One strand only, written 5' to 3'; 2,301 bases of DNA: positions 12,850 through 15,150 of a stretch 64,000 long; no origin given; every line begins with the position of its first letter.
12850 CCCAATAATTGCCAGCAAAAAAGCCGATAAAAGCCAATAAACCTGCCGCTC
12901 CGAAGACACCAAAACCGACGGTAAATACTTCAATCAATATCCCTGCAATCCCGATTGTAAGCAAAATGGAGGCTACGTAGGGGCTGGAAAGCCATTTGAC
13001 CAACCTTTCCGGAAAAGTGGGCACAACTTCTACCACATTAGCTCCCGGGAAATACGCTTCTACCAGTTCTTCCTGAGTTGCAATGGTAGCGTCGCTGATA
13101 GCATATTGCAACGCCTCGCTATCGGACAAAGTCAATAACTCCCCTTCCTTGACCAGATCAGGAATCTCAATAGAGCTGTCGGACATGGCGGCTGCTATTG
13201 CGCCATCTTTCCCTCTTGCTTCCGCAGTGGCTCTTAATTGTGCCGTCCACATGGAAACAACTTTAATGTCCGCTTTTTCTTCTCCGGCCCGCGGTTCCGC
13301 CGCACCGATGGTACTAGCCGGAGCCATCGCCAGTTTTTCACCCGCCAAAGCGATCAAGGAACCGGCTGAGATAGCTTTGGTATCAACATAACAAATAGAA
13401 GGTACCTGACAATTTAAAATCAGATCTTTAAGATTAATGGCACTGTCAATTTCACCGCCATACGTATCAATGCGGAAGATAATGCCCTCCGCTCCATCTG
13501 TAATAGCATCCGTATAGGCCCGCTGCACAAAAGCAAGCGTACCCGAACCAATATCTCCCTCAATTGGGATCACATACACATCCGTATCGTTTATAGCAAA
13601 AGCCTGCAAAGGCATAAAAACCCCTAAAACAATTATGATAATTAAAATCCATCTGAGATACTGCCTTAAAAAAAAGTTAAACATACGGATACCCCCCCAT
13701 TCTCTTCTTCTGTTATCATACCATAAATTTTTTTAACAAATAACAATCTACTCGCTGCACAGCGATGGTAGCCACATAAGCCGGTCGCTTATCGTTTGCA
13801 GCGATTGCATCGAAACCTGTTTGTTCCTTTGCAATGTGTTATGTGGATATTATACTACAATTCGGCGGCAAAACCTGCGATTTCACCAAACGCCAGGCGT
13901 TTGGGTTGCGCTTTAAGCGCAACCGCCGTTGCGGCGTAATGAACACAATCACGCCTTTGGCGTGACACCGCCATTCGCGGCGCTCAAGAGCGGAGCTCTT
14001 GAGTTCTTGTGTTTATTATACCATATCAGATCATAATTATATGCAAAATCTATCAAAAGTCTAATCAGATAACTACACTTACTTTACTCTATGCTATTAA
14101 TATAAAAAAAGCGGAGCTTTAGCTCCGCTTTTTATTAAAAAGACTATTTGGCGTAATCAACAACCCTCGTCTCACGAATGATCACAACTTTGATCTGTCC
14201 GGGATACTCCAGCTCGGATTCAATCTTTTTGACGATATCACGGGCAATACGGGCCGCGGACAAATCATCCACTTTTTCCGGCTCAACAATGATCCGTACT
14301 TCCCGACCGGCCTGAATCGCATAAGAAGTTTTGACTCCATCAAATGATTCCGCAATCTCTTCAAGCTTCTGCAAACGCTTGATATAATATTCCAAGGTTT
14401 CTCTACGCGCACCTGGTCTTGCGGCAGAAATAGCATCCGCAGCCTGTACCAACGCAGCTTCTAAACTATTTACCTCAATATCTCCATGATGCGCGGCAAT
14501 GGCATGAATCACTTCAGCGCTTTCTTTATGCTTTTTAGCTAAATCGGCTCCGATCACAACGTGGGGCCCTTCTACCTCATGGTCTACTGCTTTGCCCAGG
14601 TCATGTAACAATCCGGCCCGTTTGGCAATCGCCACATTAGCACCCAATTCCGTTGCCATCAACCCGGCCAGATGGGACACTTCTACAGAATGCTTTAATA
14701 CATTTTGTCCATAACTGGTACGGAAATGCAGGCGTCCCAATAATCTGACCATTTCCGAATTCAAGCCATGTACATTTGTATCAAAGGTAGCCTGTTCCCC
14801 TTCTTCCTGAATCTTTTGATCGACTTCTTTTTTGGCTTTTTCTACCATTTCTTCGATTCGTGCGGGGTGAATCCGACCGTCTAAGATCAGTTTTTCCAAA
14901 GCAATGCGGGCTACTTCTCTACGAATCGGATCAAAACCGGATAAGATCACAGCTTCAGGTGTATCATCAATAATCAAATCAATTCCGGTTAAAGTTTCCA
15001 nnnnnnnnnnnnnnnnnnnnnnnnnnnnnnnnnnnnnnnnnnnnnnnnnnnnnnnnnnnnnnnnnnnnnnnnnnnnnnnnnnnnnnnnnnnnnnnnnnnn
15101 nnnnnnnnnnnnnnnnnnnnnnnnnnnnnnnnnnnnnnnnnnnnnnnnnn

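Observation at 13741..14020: Hairpin-dense 280-nt intergenic block with promoter + terminator for a ~150-nt plus-strand sRNA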

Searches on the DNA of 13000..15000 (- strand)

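Call 3: search_rna_families(source=window, start=13000, end=15000, threshold=evalue, max_evalue=10, show_alignments=3)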
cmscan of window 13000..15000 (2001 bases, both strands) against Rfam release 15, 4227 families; matches with E-value up to 10: 16.
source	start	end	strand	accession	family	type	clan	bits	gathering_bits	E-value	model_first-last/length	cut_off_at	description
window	14052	14141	+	RF02053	STnc430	Gene; sRNA;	-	30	47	0.032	1-162/162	no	Enterobacterial sRNA STnc430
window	14082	14136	-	RF01730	Termite-leu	Cis-reg;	-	27.3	51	0.0029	1-78/78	no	Termite-leu RNA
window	14104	14166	-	RF02057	STnc40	Gene; sRNA;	-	26.7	45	0.067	1-70/70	no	Salmonella enterica sRNA STnc40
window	14049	14140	+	RF02029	sraA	Gene; sRNA;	-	26.2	56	0.28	1-95/95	no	sraA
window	14069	14135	+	RF02057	STnc40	Gene; sRNA;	-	23.5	45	0.38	1-70/70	no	Salmonella enterica sRNA STnc40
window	14098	14194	-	RF02053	STnc430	Gene; sRNA;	-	22.9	47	1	1-162/162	no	Enterobacterial sRNA STnc430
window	14099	14190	-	RF02029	sraA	Gene; sRNA;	-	22.6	56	1.6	1-95/95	no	sraA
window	14023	14138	+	RF02449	ncr1015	Gene; sRNA;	-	21.9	60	4.3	1-121/121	no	Bacillus sRNA ncr1015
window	14051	14142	+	RF00558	L20_leader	Cis-reg; leader;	-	21.2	58.7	0.36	1-127/127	no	Ribosomal protein L20 leader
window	14097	14160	-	RF02058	STnc400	Gene;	-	21.2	80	0.47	1-125/125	no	Gammaproteobacterial sRNA STnc400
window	14102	14268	-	RF01808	MicX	Gene; sRNA;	-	20.4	75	0.11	1-194/194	no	MicX Vibrio cholerae sRNA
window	14097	14196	-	RF00558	L20_leader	Cis-reg; leader;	-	20.3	58.7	0.6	1-127/127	no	Ribosomal protein L20 leader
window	14100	14189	-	RF02059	STnc50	Gene; sRNA;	-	18.7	55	6.7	1-84/84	no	Salmonella enterica sRNA STnc40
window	14103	14137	+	RF03189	mir-1175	Gene; miRNA;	-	17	51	1.8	1-72/72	no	mir-1175 microRNA precursor family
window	14037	14133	+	RF00082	SraG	Gene; sRNA;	-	16.8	50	8.4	1-177/177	no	SraG RNA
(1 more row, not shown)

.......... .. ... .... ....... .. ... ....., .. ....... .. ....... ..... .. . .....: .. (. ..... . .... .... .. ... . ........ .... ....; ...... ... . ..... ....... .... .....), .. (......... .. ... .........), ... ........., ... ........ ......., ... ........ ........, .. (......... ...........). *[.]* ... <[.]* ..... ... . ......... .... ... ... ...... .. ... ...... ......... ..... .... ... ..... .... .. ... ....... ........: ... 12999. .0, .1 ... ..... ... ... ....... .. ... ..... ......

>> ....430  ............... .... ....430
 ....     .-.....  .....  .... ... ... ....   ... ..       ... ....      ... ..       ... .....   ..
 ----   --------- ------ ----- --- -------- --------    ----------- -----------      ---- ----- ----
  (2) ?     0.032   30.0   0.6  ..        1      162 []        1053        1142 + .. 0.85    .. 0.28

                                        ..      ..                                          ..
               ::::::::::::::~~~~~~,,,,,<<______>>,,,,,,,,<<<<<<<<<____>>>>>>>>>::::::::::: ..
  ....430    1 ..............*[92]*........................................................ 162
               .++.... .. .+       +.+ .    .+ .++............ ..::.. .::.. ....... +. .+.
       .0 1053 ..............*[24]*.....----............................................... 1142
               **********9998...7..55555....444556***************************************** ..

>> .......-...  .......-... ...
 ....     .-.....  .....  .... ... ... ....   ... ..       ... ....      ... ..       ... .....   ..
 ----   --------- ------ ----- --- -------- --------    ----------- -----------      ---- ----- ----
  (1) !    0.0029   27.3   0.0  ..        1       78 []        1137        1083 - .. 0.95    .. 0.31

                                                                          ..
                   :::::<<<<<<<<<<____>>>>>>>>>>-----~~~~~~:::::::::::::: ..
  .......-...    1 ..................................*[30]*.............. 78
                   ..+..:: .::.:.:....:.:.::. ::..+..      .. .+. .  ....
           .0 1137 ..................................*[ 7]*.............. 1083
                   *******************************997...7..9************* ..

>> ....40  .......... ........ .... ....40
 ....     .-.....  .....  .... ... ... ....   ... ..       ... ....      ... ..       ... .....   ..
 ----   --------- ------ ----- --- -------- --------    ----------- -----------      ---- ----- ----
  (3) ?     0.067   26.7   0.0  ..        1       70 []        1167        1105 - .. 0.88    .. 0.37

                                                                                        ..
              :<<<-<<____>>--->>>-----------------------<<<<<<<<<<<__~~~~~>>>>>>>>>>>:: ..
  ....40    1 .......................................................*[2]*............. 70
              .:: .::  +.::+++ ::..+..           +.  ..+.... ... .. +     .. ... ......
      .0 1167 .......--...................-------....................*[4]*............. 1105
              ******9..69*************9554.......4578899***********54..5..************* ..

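Call 35: search_dna_similar(query=window:13726-14070:-, collection=plasmids, mode=distant, max_evalue=0.01, max_rows=10)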
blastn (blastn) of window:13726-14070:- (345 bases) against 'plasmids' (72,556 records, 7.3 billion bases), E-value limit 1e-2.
No match.

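Call 36: search_dna_similar(query=window:13726-14070:-, collection=phages, mode=distant, max_evalue=0.01, max_rows=10)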
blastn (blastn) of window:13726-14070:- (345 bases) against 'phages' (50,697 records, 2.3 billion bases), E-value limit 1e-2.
No match.
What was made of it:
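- Tried and rejected: blastn against plasmids and phages finds nothing (calls 35, 36).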

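Call 50: build_rna_model(alignment_id=A2)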
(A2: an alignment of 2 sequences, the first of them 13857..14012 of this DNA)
Model R1 built from alignment A2 (2 sequences, 158 columns); structure: RNAalifold consensus.
model positions 158; base pairs 45; branch points 5; effective number of sequences 0.76; information 0.589 bits per position. Calibrated on 0.2 Mb of random sequence (short: E-values are rough).
structure used (alignment columns):
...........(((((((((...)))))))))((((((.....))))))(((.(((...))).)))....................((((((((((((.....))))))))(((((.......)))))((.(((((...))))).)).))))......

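Call 52: search_with_rna_model(model_id=R1, sources=[window, L002, L003, L005, L006, L008, L011, L012, L013], max_evalue=10)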
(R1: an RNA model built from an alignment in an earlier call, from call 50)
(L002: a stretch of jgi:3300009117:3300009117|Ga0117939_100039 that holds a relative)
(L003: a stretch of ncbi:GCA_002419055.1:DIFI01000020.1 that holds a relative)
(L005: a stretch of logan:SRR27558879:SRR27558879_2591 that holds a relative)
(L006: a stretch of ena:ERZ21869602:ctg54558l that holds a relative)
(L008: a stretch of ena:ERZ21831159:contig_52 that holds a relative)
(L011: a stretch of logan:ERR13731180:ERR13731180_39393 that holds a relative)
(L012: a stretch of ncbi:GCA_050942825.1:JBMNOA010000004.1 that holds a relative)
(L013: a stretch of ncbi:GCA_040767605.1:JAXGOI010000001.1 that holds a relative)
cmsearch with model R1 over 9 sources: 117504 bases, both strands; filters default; matches with E-value up to 10: 6.
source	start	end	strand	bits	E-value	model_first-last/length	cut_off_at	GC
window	13857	14014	-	194.8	2.8e-56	1-158/158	no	0.56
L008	2666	2822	+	194.3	3.9e-56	1-158/158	no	0.53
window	13842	13928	+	20.9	0.00013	68-152/158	no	0.52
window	13938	14040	+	15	0.0074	1-158/158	no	0.45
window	62855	62988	-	12.9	0.032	1-158/158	no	0.4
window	57386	57475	+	11.6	0.074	1-158/158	no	0.43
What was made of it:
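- Tried and rejected: A covariance model of the core finds only itself and L008 in all held loci (call 52).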
